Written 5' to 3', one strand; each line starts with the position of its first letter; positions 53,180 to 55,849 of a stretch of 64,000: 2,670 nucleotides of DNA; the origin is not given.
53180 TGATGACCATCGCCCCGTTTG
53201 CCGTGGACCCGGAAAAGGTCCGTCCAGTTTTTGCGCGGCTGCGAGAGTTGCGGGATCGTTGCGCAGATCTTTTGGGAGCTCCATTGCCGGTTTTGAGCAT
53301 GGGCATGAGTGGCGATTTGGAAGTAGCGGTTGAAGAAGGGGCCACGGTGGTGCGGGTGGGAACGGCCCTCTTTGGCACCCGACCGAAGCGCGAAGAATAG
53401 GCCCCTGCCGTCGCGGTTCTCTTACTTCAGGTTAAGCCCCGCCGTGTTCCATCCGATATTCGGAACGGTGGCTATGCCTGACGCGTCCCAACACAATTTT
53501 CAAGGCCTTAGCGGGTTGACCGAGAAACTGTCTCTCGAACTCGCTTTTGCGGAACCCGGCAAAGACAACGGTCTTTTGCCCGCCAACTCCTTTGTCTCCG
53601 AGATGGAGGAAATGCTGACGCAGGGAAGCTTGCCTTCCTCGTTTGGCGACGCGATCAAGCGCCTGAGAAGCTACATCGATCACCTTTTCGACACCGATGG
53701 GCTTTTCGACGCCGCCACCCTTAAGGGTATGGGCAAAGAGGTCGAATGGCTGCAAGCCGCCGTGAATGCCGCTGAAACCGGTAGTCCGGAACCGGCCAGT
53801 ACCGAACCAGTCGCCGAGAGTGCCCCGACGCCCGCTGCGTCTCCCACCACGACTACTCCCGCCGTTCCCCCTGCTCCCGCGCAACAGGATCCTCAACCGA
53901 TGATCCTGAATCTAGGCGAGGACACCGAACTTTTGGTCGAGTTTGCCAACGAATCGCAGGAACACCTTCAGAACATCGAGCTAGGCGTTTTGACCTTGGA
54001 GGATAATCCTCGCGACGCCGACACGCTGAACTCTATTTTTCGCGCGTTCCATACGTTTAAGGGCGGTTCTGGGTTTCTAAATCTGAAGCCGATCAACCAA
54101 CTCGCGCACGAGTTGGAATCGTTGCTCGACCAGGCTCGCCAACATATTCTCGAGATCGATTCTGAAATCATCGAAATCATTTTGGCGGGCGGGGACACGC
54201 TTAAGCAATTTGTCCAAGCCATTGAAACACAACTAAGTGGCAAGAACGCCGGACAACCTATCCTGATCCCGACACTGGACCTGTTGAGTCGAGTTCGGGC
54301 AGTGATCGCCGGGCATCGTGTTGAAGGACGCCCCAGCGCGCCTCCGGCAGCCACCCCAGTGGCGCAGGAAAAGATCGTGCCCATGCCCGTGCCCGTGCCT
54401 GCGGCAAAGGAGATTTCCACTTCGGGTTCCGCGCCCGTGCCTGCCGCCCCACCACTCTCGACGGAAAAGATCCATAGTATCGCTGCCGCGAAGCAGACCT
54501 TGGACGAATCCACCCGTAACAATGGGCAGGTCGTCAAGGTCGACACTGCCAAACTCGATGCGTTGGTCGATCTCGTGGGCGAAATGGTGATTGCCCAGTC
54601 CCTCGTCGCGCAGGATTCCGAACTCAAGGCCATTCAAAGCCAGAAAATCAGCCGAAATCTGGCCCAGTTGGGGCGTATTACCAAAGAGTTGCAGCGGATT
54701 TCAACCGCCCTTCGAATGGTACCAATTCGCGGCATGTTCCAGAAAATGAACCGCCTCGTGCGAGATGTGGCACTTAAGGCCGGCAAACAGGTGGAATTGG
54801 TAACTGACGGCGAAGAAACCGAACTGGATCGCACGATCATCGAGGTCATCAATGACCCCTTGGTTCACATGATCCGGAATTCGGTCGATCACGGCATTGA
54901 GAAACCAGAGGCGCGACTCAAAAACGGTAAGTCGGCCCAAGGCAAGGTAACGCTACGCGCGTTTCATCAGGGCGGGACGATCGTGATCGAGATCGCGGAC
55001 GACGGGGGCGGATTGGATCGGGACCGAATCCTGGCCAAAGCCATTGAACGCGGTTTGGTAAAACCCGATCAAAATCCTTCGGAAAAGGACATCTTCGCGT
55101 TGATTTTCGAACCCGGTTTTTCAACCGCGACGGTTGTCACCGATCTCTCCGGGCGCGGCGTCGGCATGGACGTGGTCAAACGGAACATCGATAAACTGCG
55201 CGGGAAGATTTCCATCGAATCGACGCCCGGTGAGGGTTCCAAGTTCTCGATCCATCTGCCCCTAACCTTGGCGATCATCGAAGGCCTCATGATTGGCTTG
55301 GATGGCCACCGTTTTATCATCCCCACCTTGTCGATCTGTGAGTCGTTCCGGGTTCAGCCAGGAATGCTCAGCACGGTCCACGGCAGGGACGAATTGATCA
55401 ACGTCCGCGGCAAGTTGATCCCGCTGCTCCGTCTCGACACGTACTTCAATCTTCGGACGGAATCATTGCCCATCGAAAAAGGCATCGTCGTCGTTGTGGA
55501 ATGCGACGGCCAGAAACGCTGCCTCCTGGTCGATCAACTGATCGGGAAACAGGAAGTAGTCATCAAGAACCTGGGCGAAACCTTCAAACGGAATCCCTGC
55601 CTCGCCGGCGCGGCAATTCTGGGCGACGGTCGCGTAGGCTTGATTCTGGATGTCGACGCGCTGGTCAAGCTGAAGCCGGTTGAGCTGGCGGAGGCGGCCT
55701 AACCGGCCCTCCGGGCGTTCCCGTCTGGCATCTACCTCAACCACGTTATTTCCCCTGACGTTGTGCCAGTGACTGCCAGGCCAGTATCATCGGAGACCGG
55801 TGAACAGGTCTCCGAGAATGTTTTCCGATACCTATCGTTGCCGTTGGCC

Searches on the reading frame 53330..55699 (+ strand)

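Call 87: search_protein_families(library=pfam, proteins=[window:53330-55699:+], max_evalue=0.00001)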
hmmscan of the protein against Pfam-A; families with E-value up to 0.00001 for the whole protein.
window:53330-55699:+ (790 aa): 4 families
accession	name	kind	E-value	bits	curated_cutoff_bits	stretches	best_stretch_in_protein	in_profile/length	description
PF01584.24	CheW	-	6.3e-27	94.3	23.5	1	651-780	1-135/138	CheW-like domain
PF02518.31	HATPase_c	-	1.9e-18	67.4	26.4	1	509-646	4-110/111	Histidine kinase-, DNA gyrase B-, and HSP90-like ATPase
PF01627.28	Hpt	-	1.2e-16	61.2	24.6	1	200-299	1-82/84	Hpt domain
PF02895.20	H-kinase_dim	-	5.2e-12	46.5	23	1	400-456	2-63/68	Signal transducing histidine kinase, homodimeric domain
